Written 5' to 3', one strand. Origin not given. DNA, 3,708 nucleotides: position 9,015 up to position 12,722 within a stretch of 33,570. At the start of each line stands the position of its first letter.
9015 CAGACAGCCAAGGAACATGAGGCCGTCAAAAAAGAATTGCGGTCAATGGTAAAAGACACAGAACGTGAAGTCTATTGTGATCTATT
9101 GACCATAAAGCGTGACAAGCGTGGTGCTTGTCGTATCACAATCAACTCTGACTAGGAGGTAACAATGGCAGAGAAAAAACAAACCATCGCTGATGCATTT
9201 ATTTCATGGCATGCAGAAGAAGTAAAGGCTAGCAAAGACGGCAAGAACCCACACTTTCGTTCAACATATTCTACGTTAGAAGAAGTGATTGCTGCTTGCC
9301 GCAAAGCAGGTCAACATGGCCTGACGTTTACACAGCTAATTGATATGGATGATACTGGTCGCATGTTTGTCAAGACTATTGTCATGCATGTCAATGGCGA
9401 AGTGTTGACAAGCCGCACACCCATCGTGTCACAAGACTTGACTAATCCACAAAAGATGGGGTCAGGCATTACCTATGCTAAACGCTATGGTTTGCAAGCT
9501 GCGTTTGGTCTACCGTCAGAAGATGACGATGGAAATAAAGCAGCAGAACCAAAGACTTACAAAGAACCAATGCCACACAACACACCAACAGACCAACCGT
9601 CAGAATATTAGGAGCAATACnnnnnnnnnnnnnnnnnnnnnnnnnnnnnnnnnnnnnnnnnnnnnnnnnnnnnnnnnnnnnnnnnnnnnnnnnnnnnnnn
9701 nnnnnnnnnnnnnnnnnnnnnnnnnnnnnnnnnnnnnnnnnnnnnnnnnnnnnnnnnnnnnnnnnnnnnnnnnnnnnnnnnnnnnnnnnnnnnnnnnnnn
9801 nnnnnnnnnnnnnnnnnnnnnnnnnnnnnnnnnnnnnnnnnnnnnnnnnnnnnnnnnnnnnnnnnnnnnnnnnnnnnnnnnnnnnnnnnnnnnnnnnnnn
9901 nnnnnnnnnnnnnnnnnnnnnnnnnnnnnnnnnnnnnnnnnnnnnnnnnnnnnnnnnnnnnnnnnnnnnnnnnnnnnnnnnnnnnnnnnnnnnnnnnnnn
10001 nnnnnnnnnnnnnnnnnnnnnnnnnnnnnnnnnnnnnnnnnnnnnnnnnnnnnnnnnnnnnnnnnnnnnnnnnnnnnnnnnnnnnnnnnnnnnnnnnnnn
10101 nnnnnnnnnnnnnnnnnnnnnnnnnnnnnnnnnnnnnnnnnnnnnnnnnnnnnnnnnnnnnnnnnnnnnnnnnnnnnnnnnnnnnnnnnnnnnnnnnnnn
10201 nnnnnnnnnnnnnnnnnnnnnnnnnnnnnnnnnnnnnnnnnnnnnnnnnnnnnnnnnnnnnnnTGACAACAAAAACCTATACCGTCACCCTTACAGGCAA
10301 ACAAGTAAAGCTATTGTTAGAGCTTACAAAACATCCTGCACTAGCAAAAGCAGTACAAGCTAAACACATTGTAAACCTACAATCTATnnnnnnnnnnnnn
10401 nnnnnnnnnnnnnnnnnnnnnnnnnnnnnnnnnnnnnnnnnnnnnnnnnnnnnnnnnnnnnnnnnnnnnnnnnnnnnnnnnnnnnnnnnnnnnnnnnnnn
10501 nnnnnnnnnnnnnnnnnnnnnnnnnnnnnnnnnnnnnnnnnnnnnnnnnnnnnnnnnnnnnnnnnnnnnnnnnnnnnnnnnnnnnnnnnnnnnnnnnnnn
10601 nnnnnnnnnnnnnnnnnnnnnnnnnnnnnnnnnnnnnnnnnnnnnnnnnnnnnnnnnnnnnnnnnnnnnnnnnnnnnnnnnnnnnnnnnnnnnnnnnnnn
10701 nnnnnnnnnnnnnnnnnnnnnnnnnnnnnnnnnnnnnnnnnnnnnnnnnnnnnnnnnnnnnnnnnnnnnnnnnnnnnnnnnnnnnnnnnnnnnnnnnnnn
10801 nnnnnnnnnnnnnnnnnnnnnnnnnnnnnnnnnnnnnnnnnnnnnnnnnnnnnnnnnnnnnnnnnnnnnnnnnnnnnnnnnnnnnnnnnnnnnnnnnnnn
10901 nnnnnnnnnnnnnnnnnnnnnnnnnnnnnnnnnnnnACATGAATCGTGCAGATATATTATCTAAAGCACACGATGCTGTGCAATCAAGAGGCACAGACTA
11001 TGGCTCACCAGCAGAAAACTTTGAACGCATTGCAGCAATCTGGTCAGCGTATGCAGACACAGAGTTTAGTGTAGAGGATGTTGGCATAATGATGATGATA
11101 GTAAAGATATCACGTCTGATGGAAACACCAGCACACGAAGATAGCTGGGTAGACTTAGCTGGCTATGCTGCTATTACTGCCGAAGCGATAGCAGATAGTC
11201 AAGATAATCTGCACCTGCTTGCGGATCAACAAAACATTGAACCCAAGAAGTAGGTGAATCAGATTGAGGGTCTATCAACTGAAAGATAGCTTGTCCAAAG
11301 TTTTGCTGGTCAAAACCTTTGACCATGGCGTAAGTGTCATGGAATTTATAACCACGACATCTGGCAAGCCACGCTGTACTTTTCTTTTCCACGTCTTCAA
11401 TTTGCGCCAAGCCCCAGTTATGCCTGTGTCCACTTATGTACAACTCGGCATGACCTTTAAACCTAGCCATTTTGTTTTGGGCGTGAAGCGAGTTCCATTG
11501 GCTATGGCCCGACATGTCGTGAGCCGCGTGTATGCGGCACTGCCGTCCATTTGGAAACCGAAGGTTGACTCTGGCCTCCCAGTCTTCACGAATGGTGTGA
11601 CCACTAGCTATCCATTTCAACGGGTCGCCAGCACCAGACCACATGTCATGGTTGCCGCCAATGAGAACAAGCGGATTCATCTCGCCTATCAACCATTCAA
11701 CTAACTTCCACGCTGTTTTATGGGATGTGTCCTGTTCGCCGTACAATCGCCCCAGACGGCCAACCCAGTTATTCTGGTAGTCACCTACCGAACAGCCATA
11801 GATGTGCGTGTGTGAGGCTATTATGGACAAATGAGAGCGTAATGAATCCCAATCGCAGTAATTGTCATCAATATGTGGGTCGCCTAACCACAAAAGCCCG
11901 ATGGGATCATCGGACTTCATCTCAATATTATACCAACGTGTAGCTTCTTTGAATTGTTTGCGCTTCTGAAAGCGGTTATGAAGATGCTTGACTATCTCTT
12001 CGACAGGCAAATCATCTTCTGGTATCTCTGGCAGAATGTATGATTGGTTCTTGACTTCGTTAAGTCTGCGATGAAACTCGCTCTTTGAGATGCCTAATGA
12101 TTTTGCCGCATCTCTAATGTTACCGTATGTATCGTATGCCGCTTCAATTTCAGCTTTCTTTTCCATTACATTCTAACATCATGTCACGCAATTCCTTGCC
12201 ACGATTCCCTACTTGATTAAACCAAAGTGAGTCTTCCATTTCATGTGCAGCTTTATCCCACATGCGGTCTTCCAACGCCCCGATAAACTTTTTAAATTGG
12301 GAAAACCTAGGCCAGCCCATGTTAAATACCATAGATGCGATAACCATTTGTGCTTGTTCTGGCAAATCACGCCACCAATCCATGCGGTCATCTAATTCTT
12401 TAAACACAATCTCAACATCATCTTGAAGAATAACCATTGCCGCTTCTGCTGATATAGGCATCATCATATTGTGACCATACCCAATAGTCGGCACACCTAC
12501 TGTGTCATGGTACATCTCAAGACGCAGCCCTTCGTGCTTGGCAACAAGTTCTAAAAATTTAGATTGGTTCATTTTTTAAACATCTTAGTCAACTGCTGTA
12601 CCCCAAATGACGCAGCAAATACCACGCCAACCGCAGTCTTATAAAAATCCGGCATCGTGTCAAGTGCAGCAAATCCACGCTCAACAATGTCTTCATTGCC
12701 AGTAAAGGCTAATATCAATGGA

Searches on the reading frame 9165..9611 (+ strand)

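Call 34: search_protein_families(library=pfam, proteins=[window:9165-9611:+], max_evalue=0.001)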
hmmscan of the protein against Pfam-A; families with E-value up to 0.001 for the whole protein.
window:9165-9611:+ (148 aa): 1 family
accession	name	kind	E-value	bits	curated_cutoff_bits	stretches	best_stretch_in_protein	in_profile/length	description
PF04404.17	ERF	-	5.7e-24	85.3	25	1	18-147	10-150/153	ERF superfamily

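Call 40: search_protein_families(library=phrogs, proteins=[window:9165-9611:+], max_evalue=0.001)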
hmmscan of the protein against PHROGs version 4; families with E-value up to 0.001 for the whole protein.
window:9165-9611:+ (148 aa): 5 families
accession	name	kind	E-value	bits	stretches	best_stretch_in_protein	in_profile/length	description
phrog_2324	-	DNA, RNA and nucleotide metabolism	9.9e-35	120.9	1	3-136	6-141/193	Erf-like ssDNA annealing protein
phrog_155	-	DNA, RNA and nucleotide metabolism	1.7e-29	104.4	1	3-133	63-202/308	Erf-like ssDNA annealing protein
phrog_10003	-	other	1e-16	62.3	1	22-127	59-171/297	recombinase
phrog_34817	-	unknown function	1.3e-11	45.4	1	23-140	36-151/291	-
phrog_37640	-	unknown function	1.1e-05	26.6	1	69-126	4-62/169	-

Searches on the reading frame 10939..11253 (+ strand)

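Call 34: search_protein_families(library=pfam, proteins=[window:10939-11253:+], max_evalue=0.001)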
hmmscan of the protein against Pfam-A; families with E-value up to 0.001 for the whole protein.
window:10939-11253:+ (104 aa): 1 family
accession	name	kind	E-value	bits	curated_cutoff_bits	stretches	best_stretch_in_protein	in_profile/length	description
PF19905.4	DUF6378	-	6.6e-27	94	27.1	1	6-82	2-79/81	Domain of unknown function (DUF6378)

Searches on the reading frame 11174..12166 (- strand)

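Call 21: search_protein_families(library=phrogs, proteins=[window:11174-12166:-], max_evalue=0.00001)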
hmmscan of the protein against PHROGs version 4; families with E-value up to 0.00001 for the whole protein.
window:11174-12166:- (330 aa): 1 family
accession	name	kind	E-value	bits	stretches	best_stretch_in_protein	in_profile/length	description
phrog_7339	-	DNA, RNA and nucleotide metabolism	3.9e-39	135.6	1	64-300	6-252/263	DNA repair exonuclease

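Call 34: search_protein_families(library=pfam, proteins=[window:11174-12166:-], max_evalue=0.001)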
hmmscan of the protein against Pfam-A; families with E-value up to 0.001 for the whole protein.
window:11174-12166:- (330 aa): 1 family
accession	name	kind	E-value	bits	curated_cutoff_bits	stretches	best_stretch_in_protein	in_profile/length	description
PF18024.7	HTH_50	-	0.00064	19.8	27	0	7-35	16-44/50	Helix-turn-helix domain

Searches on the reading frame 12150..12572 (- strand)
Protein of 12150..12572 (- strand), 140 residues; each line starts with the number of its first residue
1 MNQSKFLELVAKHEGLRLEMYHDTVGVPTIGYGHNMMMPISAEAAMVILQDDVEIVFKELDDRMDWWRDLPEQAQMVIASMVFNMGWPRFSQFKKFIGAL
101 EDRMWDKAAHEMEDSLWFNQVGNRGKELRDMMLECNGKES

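Call 34: search_protein_families(library=pfam, proteins=[window:12150-12572:-], max_evalue=0.001)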
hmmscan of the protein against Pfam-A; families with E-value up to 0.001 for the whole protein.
window:12150-12572:- (140 aa): 1 family
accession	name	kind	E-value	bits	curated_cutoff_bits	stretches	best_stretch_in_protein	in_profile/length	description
PF00959.24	Phage_lysozyme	-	2.9e-14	53.9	22.3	1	12-122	2-112/125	Phage lysozyme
